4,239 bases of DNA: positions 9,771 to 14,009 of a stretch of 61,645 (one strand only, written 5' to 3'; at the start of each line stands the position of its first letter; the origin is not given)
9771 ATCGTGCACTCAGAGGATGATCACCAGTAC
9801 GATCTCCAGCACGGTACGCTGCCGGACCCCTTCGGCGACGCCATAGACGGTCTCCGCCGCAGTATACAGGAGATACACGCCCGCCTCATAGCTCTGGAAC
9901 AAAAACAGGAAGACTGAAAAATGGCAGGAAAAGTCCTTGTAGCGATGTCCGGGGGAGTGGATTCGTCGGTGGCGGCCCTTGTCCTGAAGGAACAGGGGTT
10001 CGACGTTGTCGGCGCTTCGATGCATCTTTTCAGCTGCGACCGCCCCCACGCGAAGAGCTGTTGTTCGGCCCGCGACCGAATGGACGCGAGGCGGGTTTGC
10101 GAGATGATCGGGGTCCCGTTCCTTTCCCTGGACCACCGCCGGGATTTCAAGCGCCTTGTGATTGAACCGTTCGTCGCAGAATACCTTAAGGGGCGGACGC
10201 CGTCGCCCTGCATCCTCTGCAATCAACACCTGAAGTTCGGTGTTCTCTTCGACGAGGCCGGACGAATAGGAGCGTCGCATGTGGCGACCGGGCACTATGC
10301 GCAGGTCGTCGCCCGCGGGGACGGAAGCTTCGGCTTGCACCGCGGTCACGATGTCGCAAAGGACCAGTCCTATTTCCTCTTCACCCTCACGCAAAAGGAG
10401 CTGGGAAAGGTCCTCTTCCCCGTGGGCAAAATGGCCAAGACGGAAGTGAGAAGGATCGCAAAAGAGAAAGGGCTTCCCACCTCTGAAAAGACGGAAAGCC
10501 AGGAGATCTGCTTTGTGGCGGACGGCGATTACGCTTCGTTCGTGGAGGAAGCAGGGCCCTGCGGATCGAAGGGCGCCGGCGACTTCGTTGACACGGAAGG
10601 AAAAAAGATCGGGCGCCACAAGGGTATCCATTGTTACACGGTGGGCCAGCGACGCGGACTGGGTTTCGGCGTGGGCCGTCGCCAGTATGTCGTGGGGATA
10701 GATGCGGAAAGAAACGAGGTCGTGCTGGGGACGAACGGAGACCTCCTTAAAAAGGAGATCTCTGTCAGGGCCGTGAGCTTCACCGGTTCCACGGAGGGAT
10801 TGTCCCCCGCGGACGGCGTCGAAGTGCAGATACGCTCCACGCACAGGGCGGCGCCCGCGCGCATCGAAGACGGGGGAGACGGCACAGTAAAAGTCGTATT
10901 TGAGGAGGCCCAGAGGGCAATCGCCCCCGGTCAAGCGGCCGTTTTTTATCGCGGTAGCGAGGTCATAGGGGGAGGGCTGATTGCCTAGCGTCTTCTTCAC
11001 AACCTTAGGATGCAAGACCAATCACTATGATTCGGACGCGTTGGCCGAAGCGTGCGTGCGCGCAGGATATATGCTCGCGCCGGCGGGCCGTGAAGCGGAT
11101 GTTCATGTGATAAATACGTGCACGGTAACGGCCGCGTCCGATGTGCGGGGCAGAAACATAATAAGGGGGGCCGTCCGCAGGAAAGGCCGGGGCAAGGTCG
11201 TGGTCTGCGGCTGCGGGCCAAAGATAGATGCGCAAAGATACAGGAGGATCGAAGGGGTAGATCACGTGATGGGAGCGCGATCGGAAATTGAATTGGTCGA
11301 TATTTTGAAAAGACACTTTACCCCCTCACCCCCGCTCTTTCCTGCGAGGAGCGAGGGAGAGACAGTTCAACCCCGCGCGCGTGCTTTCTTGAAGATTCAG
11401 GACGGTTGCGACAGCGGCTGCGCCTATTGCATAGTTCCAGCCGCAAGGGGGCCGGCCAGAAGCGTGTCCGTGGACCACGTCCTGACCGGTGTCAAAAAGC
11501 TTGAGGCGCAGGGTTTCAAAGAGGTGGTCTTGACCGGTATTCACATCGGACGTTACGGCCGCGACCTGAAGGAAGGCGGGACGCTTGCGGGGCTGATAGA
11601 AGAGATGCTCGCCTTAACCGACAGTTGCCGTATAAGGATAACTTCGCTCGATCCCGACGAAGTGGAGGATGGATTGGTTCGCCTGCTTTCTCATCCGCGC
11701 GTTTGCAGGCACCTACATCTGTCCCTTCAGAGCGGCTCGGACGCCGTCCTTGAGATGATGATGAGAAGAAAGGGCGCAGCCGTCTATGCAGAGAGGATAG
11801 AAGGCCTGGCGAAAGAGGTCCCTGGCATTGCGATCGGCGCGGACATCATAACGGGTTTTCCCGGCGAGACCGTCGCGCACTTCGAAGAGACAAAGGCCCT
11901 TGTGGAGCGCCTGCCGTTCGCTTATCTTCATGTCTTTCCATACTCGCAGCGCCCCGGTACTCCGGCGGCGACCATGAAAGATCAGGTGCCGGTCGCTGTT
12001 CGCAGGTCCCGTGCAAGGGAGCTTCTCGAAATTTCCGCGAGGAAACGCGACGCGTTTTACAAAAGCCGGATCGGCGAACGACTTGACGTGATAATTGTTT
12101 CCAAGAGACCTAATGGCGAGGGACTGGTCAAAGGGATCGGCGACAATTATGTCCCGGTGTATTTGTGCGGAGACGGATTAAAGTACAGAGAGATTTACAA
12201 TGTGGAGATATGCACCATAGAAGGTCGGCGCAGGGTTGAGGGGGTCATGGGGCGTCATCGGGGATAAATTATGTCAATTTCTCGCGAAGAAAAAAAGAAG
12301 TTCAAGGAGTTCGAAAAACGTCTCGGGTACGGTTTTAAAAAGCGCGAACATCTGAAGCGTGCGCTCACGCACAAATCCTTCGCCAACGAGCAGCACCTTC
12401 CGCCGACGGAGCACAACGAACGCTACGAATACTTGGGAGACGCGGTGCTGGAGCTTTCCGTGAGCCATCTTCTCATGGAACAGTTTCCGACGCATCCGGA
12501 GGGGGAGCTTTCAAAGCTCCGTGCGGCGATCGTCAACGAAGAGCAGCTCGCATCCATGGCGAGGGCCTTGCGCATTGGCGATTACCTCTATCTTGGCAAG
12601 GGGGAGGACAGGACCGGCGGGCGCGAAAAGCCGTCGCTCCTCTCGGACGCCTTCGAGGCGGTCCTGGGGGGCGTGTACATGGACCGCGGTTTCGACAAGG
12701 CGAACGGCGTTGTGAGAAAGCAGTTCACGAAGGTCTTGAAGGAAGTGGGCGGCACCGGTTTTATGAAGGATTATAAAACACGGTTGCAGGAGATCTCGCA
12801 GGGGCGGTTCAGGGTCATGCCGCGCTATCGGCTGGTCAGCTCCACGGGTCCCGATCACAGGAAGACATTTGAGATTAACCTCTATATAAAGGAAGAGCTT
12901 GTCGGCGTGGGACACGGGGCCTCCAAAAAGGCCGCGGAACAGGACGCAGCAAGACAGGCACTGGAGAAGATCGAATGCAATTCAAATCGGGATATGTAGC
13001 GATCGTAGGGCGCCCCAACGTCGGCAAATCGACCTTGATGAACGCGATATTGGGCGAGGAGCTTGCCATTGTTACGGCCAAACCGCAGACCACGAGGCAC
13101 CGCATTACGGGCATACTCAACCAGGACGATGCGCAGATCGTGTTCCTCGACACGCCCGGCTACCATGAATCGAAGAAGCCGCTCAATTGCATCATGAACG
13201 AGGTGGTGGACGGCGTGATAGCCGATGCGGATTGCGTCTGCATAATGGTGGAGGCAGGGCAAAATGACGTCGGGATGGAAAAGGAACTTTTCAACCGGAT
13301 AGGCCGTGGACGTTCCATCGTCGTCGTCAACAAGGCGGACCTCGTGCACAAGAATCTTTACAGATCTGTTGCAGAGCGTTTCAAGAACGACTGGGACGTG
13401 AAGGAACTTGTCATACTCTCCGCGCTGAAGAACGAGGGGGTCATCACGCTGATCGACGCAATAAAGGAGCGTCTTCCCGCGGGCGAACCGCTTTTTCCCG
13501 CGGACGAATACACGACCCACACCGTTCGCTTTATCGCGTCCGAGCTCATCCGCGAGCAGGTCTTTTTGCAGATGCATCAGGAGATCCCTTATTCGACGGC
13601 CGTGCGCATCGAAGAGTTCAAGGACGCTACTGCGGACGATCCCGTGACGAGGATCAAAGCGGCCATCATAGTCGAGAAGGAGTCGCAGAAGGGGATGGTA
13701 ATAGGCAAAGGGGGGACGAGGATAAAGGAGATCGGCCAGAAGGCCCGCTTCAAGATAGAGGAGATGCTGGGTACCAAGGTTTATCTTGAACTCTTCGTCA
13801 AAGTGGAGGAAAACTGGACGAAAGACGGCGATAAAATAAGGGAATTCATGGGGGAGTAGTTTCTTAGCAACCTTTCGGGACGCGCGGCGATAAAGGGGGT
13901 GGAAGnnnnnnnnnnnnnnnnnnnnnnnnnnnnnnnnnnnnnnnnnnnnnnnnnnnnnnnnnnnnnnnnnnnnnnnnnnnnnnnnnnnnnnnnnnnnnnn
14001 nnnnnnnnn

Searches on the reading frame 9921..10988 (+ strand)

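Call 7: search_protein_families(library=pfam, proteins=[window:9921-10988:+], max_evalue=0.01)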
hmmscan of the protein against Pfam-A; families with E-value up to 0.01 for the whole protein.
window:9921-10988:+ (355 aa): 6 families
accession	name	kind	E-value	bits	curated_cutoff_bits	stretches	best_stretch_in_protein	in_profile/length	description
PF03054.22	tRNA_Me_trans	-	9.2e-73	244.7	20.6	1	4-200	2-201/202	tRNA methyl transferase HUP domain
PF20259.3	tRNA_Me_trans_M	-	4.8e-17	61.7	27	1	218-270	11-65/66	tRNA methyl transferase PRC-barrel domain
PF20258.4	tRNA_Me_trans_C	-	5.1e-17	62.4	20.6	1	278-354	2-77/77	Aminomethyltransferase beta-barrel domain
PF02568.20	ThiI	-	0.00085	19.4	20.5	1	2-36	3-37/197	Thiamine biosynthesis protein (ThiI)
PF02540.23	NAD_synthase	-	0.0016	18.1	21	0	3-67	19-76/242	NAD synthase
PF06508.19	QueC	-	0.0022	18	22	0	4-33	1-30/210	Queuosine biosynthesis protein QueC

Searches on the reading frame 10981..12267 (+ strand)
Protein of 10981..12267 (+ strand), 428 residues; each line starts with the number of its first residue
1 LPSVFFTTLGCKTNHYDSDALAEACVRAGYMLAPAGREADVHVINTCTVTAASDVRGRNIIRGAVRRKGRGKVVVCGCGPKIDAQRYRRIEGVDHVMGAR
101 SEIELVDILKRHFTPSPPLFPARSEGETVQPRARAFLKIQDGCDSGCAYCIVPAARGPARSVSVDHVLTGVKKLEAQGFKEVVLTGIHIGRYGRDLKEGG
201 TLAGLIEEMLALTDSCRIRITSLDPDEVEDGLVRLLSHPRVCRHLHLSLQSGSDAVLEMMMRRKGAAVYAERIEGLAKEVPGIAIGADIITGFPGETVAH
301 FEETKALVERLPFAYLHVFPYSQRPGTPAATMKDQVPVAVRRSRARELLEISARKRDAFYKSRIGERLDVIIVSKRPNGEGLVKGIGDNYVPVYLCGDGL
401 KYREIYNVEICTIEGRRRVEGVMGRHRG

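Call 7: search_protein_families(library=pfam, proteins=[window:10981-12267:+], max_evalue=0.01)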
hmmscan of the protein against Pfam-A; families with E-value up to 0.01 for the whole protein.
window:10981-12267:+ (428 aa): 2 families
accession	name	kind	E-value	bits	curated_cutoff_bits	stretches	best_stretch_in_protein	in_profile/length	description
PF00919.26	UPF0004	-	1.7e-19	70.1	27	1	4-98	2-98/98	Uncharacterized protein family UPF0004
PF04055.27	Radical_SAM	-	2.2e-18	67.4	29.5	1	138-306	2-164/166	Radical SAM superfamily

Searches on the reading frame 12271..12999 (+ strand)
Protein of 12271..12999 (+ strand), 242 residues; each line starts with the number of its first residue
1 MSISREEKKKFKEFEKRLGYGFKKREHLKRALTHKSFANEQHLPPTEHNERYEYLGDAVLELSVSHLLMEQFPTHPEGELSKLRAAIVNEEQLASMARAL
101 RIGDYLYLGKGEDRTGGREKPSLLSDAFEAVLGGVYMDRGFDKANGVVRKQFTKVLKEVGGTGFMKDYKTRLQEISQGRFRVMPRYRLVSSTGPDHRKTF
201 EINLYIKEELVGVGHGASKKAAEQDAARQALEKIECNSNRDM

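Call 7: search_protein_families(library=pfam, proteins=[window:12271-12999:+], max_evalue=0.01)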
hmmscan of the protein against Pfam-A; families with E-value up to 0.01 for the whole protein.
window:12271-12999:+ (242 aa): 5 families
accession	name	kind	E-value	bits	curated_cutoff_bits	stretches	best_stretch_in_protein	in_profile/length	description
PF14622.11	Ribonucleas_3_3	-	2.8e-39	134.6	35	1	26-154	3-126/128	Ribonuclease-III-like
PF00636.31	Ribonuclease_3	-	1.1e-23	84.4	27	1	50-140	1-102/102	Ribonuclease III domain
PF00035.32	dsrm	-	2.4e-17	63.7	23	1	168-233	1-65/66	Double-stranded RNA binding motif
PF22935.1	RM44_endonuclase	-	1.1e-08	35.6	27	1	14-106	9-116/139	Large ribosomal subunit protein mL44, endonuclease domain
PF24995.1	DSRM_2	-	0.0052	17.6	27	0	199-235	42-78/79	dsRNA binding domain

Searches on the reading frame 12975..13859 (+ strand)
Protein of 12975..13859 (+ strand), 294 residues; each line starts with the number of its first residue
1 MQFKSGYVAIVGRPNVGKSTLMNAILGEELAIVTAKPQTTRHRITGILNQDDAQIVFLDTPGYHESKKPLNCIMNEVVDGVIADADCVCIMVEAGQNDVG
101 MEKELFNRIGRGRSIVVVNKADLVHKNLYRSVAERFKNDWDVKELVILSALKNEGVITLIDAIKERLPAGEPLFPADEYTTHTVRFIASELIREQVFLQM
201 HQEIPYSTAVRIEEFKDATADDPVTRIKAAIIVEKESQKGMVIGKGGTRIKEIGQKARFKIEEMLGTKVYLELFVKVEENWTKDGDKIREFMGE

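Call 7: search_protein_families(library=pfam, proteins=[window:12975-13859:+], max_evalue=0.01)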
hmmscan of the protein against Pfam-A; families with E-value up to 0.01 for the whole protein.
window:12975-13859:+ (294 aa): 11 families
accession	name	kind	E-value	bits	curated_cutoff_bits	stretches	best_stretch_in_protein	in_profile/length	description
PF01926.29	MMR_HSR1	-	2.2e-24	86.2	21.9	1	8-120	2-113/113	50S ribosome-binding GTPase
PF07650.23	KH_2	-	2.3e-21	75.8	22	1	203-281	1-77/78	KH domain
PF02421.24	FeoB_N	-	1.6e-10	41.2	27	1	8-163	3-156/156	Ferrous iron transport protein B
PF00009.33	GTP_EFTU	-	1.8e-09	37.9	26.5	1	9-168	7-187/188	Elongation factor Tu GTP binding domain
PF00350.29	Dynamin_N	-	4.1e-08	33.9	27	1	8-41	1-34/168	Dynamin family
PF03193.22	RsgA_GTPase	-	1.4e-06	28.7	30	1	4-65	105-170/174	RsgA GTPase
PF04548.22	AIG1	-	1.6e-06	28.1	27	1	9-88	4-84/212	AIG1 family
PF10662.15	PduV-EutP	-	9e-06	26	21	1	8-164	4-142/143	Ethanolamine utilisation - propanediol utilisation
PF00013.35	KH_1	-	0.0045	17.2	21.5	0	236-260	8-32/66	KH domain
PF03308.22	MeaB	-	0.0052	16.3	23.1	0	89-166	152-234/273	Methylmalonyl Co-A mutase-associated GTPase MeaB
PF13555.12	AAA_29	-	0.0097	16.1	27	0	5-25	22-42/61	P-loop containing region of AAA domain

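Call 51: find_homologous_proteins(query=window:12975-13859:+, max_evalue=1e-40)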
Query window:12975-13859:+ (294 aa): 7964 proteins with E <= 1e-40 among 8000 candidates; the best 120 are listed.
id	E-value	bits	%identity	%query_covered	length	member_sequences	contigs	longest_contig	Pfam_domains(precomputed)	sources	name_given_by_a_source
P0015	6.5e-190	647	100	100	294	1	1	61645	PF07650.24,PF01926.30,PF00350.30,PF02421.25,PF00009.34,PF03193.23,PF10662.16,PF04548.23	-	-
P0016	6.0e-151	519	79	100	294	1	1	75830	PF07650.24,PF01926.30,PF00350.30,PF02421.25,PF00009.34,PF03193.23,PF10662.16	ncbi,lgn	-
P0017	7.0e-150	516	80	100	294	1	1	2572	PF07650.24,PF01926.30,PF00350.30,PF02421.25,PF00009.34,PF03193.23,PF10662.16,PF04548.23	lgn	-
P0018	5.2e-146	503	78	100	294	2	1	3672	PF07650.24,PF01926.30,PF00350.30,PF02421.25,PF00009.34,PF03193.23,PF10662.16,PF04548.23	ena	-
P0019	5.7e-145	500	77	100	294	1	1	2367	PF07650.24,PF01926.30,PF00350.30,PF02421.25,PF00009.34,PF03193.23,PF10662.16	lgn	-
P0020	6.0e-145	500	77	100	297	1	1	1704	PF07650.24,PF01926.30,PF00350.30,PF02421.25,PF00009.34,PF03193.23,PF10662.16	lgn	-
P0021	4.5e-143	493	76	100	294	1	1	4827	PF07650.24,PF01926.30,PF00350.30,PF02421.25,PF00009.34,PF10662.16,PF04548.23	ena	-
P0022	1.0e-142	492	78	99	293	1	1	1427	PF07650.24,PF01926.30,PF00350.30,PF02421.25,PF00009.34,PF03193.23,PF10662.16,PF16897.11,PF04548.23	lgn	-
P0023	2.6e-142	491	76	99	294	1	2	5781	PF07650.24,PF01926.30,PF00350.30,PF02421.25,PF00009.34,PF03193.23,PF10662.16,PF04548.23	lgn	-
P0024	9.1e-142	489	77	99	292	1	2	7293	PF07650.24,PF01926.30,PF00350.30,PF02421.25,PF00009.34,PF03193.23,PF10662.16,PF16897.11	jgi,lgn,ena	-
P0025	5.1e-140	483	76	100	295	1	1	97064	PF07650.24,PF01926.30,PF00350.30,PF02421.25,PF00009.34,PF03193.23,PF10662.16,PF16897.11,PF04548.23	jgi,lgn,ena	-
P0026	4.5e-139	480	75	99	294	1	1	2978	PF07650.24,PF01926.30,PF00350.30,PF02421.25,PF00009.34,PF03193.23,PF10662.16,PF04548.23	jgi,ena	jgi:GTP-binding protein Era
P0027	4.8e-134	464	78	95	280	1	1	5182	PF07650.24,PF01926.30,PF00350.30,PF02421.25,PF00009.34,PF10662.16,PF16897.11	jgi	jgi:GTP-binding protein Era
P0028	2.4e-133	462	71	100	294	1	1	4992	PF07650.24,PF01926.30,PF00350.30,PF02421.25,PF00009.34,PF03193.23,PF10662.16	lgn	-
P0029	5.2e-130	451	69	98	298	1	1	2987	PF07650.24,PF01926.30,PF00350.30,PF02421.25,PF00009.34,PF03193.23,PF10662.16,PF04548.23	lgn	-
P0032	1.1e-127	443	69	99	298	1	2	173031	PF07650.24,PF01926.30,PF00350.30,PF02421.25,PF00009.34,PF03193.23,PF10662.16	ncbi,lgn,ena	-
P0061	5.4e-122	424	66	99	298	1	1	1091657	PF07650.24,PF01926.30,PF00350.30,PF02421.25,PF00009.34,PF03193.23,PF10662.16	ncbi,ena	-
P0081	1.4e-117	410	64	99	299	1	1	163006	PF07650.24,PF01926.30,PF00350.30,PF02421.25,PF00009.34,PF03193.23,PF10662.16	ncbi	-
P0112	1.9e-112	393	60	99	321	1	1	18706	PF07650.24,PF01926.30,PF00350.30,PF02421.25,PF00009.34,PF03193.23,PF10662.16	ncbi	-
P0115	6.5e-112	391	62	100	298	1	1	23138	PF07650.24,PF01926.30,PF00350.30,PF02421.25,PF00009.34,PF03193.23,PF10662.16,PF04548.23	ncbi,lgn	-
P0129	9.6e-97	341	54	99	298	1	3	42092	PF07650.24,PF01926.30,PF00350.30,PF02421.25,PF00009.34,PF03193.23,PF10662.16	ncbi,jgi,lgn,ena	-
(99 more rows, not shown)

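Call 52: find_encoding_contigs(protein=P0016, flank=10000, max_places=2)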
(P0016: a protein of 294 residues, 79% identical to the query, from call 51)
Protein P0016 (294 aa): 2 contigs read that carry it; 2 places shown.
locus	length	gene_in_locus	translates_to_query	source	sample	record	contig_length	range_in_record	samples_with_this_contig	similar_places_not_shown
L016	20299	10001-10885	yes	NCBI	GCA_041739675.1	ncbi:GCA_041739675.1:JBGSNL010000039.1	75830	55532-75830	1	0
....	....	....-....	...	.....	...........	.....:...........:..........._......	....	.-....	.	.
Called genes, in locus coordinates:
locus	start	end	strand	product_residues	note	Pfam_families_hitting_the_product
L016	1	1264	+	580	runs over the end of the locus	PF07973:tRNA_SAD, PF00587:tRNA-synt_2b, PF03129:HGTP_anticodon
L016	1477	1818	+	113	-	PF00707:IF3_C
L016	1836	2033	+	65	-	PF01632:Ribosomal_L35p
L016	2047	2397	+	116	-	PF00453:Ribosomal_L20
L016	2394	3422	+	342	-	PF02912:Phe_tRNA-synt_N, PF01409:tRNA-synt_2d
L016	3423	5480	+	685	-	PF03483:B3_4, PF03484:B5, PF17759:tRNA_synthFbeta, PF03147:FDX-ACB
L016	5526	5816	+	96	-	PF00216:Bac_DNA_binding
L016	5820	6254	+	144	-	PF00376:MerR, PF13411:MerR_1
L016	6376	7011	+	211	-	PF00132:Hexapep (weak)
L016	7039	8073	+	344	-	PF03054:tRNA_Me_trans, PF20259:tRNA_Me_trans_M, PF20258:tRNA_Me_trans_C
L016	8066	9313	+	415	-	PF00919:UPF0004, PF04055:Radical_SAM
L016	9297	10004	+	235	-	PF22935:RM44_endonuclase (weak), PF14622:Ribonucleas_3_3, PF00636:Ribonuclease_3, PF00035:dsrm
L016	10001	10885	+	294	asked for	PF00350:Dynamin_N (faint), PF01926:MMR_HSR1, PF02421:FeoB_N, PF03193:RsgA_GTPase (faint), PF10662:PduV-EutP (weak), PF00009:GTP_EFTU (weak), PF07650:KH_2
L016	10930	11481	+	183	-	PF00226:DnaJ, PF07238:PilZ (weak)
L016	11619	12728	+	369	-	PF13517:FG-GAP_3 (faint)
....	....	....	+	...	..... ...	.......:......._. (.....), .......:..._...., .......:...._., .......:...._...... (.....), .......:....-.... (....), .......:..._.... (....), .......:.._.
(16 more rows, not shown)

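Call 55: find_related_loci(query=window:12975-13859:+, collection=metagenome_contigs, flank=10000)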
Query window:12975-13859:+ (294 aa) in metagenome_contigs; peptide patterns used: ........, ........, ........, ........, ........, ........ (x = any residue, [..] = any of these).
115 stretches matched a pattern; 80 encode a relative of the query (tblastn E <= 1e-3); 80 distinct loci.
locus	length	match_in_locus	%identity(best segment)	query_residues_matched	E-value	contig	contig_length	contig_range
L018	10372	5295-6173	79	1-293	4e-156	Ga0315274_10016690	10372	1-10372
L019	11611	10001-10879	79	1-293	5e-156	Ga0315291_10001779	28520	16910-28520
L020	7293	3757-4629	77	3-293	1e-150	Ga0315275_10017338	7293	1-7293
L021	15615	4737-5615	76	1-293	4e-149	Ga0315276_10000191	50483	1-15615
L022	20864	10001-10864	63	2-289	3e-120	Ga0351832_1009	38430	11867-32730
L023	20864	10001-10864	63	2-289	3e-120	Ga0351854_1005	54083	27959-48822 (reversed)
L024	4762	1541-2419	59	1-293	5e-119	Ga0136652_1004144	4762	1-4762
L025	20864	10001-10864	55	4-291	4e-102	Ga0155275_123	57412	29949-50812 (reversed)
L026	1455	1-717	63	55-294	2e-108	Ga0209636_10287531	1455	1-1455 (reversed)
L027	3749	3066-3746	62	1-227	4e-93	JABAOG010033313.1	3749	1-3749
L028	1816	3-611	60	89-291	2e-78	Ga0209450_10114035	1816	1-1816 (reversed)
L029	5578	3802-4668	47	2-291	3e-74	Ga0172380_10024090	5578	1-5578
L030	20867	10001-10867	46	2-291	3e-73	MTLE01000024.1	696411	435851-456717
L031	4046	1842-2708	44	2-291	3e-73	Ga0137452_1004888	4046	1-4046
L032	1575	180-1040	44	2-291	6e-77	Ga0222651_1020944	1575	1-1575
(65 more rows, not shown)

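Call 78: list_cluster_members(proteins=[P0016, P0032, P0061, P0081, P0006, P0008, P0003, P0112, P0115, P0129])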
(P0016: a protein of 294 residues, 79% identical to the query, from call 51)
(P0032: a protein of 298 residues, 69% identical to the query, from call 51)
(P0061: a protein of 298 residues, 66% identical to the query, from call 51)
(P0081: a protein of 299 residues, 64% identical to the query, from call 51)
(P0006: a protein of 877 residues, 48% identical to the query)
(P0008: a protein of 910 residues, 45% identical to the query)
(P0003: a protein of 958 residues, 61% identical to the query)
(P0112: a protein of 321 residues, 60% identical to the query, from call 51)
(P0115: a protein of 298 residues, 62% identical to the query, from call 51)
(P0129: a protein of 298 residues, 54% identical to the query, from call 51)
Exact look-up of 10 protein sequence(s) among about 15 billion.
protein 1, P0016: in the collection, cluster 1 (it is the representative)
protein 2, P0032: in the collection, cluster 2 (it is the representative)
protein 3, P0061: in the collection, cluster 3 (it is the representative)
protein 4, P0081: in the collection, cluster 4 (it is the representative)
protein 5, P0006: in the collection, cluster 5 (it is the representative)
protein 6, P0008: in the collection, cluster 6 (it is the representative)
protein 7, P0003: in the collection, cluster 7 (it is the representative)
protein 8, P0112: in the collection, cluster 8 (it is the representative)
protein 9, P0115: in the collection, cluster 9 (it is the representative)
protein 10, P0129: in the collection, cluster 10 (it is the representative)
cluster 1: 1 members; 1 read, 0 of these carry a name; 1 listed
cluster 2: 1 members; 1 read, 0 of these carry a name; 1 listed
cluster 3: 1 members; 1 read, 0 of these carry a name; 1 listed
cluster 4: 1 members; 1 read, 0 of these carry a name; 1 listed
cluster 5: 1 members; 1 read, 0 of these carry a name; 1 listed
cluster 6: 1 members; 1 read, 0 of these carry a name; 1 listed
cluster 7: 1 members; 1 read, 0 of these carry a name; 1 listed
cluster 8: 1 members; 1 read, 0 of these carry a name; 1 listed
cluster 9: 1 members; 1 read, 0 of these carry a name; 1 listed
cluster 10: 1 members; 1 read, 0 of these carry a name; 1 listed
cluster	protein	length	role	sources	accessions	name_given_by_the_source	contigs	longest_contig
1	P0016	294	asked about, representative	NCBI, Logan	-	-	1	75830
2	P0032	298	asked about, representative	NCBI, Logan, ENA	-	-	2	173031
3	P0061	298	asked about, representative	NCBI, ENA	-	-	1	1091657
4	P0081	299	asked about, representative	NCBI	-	-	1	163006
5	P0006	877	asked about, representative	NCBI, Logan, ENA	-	-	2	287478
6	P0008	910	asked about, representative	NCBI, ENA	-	-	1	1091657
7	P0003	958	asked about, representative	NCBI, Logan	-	-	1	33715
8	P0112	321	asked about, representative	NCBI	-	-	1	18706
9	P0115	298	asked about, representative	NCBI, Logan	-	-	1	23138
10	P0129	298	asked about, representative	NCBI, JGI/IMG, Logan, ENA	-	-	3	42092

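Call 90: find_encoding_contigs(protein=P0061, flank=10000, max_places=1)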
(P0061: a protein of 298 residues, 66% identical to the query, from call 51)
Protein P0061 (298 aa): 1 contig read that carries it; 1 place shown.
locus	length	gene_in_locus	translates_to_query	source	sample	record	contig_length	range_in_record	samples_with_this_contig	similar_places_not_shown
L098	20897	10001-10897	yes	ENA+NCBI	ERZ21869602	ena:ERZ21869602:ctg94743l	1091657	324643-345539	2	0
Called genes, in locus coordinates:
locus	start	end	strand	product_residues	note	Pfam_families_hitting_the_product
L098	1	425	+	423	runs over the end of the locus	PF00919:UPF0004, PF04055:Radical_SAM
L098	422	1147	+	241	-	PF22935:RM44_endonuclase (weak), PF14622:Ribonucleas_3_3, PF00636:Ribonuclease_3, PF00035:dsrm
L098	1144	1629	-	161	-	-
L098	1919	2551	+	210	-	PF02525:Flavodoxin_2, PF03358:FMN_red (weak)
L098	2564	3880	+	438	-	PF12804:NTP_transf_3 (faint), PF09837:DUF2064, PF00535:Glycos_transf_2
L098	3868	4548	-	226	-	-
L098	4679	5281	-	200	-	-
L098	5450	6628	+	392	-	-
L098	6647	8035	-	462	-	PF00224:PK, PF02887:PK_C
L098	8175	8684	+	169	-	PF14512:TM1586_NiRdase (faint), PF00881:Nitroreductase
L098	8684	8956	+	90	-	PF09413:DUF2007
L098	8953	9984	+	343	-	PF03590:AsnA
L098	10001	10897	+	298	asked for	PF00350:Dynamin_N (faint), PF01926:MMR_HSR1, PF02421:FeoB_N, PF03193:RsgA_GTPase (faint), PF10662:PduV-EutP (weak), PF00009:GTP_EFTU, PF07650:KH_2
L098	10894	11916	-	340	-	PF07313:AmiA-like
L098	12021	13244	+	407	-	PF13517:FG-GAP_3 (weak)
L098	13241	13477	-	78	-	-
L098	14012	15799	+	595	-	-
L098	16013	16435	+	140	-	PF03479:PCC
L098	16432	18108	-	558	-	-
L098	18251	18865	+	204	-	PF25087:GMPPB_C (faint), PF00132:Hexapep (faint), PF25084:LbH_EIF2B (weak)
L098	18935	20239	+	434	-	PF00350:Dynamin_N (faint), PF01926:MMR_HSR1, PF02421:FeoB_N, PF03193:RsgA_GTPase (faint), PF00009:GTP_EFTU, PF01926:MMR_HSR1, PF02421:FeoB_N, PF14714:KH_dom-like, +2 more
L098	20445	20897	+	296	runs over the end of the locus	-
